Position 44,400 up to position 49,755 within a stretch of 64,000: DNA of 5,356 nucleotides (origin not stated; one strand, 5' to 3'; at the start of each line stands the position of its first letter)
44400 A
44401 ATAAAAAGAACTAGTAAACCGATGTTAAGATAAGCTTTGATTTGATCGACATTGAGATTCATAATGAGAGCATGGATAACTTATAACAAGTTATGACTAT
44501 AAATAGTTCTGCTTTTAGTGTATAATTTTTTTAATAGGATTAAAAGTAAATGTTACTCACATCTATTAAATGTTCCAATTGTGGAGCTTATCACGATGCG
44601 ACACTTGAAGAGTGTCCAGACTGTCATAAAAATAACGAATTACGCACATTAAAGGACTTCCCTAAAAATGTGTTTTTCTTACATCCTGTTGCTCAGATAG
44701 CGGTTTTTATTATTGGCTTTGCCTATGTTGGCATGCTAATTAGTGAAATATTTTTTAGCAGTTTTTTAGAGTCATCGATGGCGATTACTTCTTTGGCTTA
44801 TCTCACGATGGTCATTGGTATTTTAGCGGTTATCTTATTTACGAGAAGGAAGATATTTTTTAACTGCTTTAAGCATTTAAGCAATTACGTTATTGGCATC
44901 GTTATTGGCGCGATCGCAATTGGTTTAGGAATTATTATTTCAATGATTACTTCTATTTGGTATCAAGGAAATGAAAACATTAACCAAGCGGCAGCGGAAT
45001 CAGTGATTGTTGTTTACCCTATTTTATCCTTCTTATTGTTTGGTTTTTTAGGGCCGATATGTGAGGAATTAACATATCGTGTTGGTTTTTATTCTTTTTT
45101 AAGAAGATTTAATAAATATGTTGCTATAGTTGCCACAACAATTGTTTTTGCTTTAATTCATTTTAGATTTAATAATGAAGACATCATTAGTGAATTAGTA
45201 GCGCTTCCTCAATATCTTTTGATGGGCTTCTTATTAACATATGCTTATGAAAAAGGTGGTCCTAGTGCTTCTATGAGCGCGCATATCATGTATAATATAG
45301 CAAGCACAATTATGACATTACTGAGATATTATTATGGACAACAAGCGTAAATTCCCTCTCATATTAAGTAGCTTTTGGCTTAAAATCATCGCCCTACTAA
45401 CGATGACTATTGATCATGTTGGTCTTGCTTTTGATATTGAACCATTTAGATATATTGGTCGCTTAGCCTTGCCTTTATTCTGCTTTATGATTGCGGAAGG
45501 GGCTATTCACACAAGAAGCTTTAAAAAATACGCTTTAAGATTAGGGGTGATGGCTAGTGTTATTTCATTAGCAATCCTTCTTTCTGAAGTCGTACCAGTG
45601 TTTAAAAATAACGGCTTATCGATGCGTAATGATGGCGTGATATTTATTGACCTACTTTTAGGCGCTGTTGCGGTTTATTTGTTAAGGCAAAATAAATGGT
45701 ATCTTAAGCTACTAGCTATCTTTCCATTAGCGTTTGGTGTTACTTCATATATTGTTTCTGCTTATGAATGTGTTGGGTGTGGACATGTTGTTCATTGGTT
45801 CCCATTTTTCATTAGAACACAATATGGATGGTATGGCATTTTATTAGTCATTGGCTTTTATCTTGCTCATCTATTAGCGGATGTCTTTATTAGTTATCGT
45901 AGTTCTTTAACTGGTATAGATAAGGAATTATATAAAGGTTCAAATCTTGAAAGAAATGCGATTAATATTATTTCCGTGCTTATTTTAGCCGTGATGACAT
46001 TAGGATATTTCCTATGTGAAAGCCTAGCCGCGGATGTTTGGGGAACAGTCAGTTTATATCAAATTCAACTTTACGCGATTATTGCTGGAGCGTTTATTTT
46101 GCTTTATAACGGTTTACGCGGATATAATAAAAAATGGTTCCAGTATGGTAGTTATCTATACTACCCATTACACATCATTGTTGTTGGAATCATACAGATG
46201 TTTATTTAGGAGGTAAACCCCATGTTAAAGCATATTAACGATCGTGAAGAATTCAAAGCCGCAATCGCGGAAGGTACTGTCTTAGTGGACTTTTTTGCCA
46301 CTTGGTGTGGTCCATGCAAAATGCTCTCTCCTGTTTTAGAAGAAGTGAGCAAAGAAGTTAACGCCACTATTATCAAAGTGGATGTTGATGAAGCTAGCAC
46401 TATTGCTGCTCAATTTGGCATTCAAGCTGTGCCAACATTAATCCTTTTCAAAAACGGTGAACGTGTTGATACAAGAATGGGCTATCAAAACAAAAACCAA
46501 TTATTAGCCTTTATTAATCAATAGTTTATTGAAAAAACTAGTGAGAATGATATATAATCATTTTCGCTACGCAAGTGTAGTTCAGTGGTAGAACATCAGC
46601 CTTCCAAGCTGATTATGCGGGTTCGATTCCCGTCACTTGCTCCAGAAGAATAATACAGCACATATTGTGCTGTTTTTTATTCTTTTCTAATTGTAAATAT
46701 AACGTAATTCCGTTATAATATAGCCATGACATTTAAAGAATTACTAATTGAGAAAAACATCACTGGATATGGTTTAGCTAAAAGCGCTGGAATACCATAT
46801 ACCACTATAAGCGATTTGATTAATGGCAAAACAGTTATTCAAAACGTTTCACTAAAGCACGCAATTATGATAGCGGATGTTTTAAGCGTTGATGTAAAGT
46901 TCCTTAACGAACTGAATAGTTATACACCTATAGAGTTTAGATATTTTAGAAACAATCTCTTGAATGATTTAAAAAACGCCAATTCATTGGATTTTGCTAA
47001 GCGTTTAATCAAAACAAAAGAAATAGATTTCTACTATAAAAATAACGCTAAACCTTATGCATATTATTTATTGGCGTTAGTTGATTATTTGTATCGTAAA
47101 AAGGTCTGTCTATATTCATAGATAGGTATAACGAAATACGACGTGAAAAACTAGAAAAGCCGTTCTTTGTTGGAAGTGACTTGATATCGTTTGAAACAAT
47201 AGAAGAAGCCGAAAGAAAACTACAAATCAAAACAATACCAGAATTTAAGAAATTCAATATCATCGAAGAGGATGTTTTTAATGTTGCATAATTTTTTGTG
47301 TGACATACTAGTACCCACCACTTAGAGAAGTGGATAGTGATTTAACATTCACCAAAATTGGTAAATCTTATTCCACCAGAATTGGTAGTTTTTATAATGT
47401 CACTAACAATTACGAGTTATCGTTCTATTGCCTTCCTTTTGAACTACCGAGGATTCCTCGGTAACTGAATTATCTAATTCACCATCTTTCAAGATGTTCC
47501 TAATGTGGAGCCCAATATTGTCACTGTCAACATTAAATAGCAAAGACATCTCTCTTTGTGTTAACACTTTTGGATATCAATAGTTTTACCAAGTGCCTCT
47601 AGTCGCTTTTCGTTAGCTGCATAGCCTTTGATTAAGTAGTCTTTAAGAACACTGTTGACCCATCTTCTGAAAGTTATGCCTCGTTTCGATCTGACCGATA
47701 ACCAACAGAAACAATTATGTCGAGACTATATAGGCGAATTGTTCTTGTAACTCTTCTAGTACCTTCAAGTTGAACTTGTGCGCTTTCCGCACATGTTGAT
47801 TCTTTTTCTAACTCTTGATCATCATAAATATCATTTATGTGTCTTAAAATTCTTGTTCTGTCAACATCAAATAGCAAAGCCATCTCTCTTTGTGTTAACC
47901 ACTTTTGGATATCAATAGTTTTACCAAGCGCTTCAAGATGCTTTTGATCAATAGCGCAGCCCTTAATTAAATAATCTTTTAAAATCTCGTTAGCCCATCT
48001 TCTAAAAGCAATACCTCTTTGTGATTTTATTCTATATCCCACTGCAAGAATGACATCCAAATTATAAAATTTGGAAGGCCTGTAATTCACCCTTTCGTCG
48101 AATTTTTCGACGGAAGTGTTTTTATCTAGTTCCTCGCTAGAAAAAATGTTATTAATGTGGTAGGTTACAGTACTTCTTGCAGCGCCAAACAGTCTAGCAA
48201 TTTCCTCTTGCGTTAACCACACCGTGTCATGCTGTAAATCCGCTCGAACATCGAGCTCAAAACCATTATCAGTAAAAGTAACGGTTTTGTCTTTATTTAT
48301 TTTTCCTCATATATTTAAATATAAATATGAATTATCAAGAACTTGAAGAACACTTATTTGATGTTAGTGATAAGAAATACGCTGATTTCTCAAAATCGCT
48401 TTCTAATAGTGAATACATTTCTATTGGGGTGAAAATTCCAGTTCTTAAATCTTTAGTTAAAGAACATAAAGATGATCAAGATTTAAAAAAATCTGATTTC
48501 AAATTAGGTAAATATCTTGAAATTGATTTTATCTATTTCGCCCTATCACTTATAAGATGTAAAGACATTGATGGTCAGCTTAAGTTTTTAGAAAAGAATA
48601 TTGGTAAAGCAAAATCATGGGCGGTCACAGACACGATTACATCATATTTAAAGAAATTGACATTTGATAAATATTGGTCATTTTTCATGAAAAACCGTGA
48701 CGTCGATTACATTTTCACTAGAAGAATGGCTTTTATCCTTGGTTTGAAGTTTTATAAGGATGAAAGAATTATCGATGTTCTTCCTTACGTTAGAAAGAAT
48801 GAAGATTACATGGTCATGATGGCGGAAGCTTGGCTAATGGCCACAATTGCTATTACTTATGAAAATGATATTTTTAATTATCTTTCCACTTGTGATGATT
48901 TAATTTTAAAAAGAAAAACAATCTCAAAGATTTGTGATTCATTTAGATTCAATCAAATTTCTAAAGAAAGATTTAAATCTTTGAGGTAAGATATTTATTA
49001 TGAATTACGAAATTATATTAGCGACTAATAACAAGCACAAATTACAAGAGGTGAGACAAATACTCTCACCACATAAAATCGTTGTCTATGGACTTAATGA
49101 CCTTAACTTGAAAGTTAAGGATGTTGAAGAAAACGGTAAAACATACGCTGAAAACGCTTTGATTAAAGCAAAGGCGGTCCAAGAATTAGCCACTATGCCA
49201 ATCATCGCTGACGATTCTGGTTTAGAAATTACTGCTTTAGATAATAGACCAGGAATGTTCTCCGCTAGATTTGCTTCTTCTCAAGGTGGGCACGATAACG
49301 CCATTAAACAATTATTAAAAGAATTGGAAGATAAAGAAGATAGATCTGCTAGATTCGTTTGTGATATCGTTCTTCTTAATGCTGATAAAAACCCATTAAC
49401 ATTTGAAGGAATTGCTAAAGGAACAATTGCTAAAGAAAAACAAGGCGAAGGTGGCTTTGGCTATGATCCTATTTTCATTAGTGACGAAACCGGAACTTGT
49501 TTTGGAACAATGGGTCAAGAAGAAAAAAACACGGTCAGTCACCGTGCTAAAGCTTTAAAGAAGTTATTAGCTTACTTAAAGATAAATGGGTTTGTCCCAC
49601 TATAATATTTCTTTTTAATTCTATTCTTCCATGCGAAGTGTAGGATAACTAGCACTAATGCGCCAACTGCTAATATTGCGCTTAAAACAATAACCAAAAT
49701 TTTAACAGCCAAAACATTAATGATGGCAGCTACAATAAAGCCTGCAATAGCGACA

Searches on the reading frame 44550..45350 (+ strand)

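Call 31: search_protein_families(library=pfam, proteins=[window:44550-45350:+], max_evalue=0.00001)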
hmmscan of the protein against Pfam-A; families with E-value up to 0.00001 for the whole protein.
window:44550-45350:+ (266 aa): 1 family
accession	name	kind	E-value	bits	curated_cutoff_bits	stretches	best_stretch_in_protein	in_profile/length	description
PF02517.21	Rce1-like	-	5.5e-16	59.1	22.4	1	157-250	4-92/93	Type II CAAX prenyl endopeptidase Rce1-like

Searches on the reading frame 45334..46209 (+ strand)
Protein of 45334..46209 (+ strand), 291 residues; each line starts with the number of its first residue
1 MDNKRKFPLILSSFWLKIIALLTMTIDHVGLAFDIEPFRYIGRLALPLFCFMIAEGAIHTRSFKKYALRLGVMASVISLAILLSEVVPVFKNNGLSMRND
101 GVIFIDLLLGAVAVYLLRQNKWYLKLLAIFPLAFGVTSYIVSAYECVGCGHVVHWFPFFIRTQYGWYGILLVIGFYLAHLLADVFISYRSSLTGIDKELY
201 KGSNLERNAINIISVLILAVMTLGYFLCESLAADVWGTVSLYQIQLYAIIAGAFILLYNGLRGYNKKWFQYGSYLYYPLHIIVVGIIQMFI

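Call 31: search_protein_families(library=pfam, proteins=[window:45334-46209:+], max_evalue=0.00001)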
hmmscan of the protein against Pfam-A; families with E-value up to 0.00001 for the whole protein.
window:45334-46209:+ (291 aa): 1 family
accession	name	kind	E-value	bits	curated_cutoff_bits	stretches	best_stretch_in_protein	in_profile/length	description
PF05857.17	TraX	-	3.7e-22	79.8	25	1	15-287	4-216/217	TraX protein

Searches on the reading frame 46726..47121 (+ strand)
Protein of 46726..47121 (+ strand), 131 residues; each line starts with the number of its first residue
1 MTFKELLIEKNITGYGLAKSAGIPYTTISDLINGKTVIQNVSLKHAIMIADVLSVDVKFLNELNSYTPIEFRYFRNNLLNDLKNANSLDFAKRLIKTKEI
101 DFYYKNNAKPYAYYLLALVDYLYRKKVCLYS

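Call 31: search_protein_families(library=pfam, proteins=[window:46726-47121:+], max_evalue=0.00001)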
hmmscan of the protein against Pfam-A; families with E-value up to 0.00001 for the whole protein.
window:46726-47121:+ (131 aa): 2 families
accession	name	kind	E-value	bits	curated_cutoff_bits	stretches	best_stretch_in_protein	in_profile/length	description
PF13443.12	HTH_26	-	1e-07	32.5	22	1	4-58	3-55/63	Cro/C1-type HTH DNA-binding domain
PF01381.28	HTH_3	-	1.7e-06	28.4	23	1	4-58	2-53/55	Helix-turn-helix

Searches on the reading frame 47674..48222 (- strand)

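Call 31: search_protein_families(library=pfam, proteins=[window:47674-48222:-], max_evalue=0.00001)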
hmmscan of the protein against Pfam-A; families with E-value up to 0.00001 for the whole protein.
window:47674-48222:- (182 aa): 1 family
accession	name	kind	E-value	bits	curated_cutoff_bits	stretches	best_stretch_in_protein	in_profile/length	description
PF13310.11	Virulence_RhuM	-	3.6e-28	99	33.7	2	37-105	8-76/252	Virulence protein RhuM family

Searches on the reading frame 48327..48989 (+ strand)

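Call 31: search_protein_families(library=pfam, proteins=[window:48327-48989:+], max_evalue=0.00001)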
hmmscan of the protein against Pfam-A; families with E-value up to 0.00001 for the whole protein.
window:48327-48989:+ (220 aa): 1 family
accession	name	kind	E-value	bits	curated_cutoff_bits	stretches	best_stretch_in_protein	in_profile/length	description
PF08713.17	DNA_alkylation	-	3.8e-11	43.5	21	1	7-188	2-196/213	DNA alkylation repair enzyme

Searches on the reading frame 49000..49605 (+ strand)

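Call 31: search_protein_families(library=pfam, proteins=[window:49000-49605:+], max_evalue=0.00001)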
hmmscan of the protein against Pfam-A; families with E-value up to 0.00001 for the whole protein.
window:49000-49605:+ (201 aa): 1 family
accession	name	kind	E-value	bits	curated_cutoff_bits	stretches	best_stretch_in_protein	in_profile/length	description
PF01725.21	Ham1p_like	-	1e-63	215.1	22.5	1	5-191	1-185/186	Ham1 family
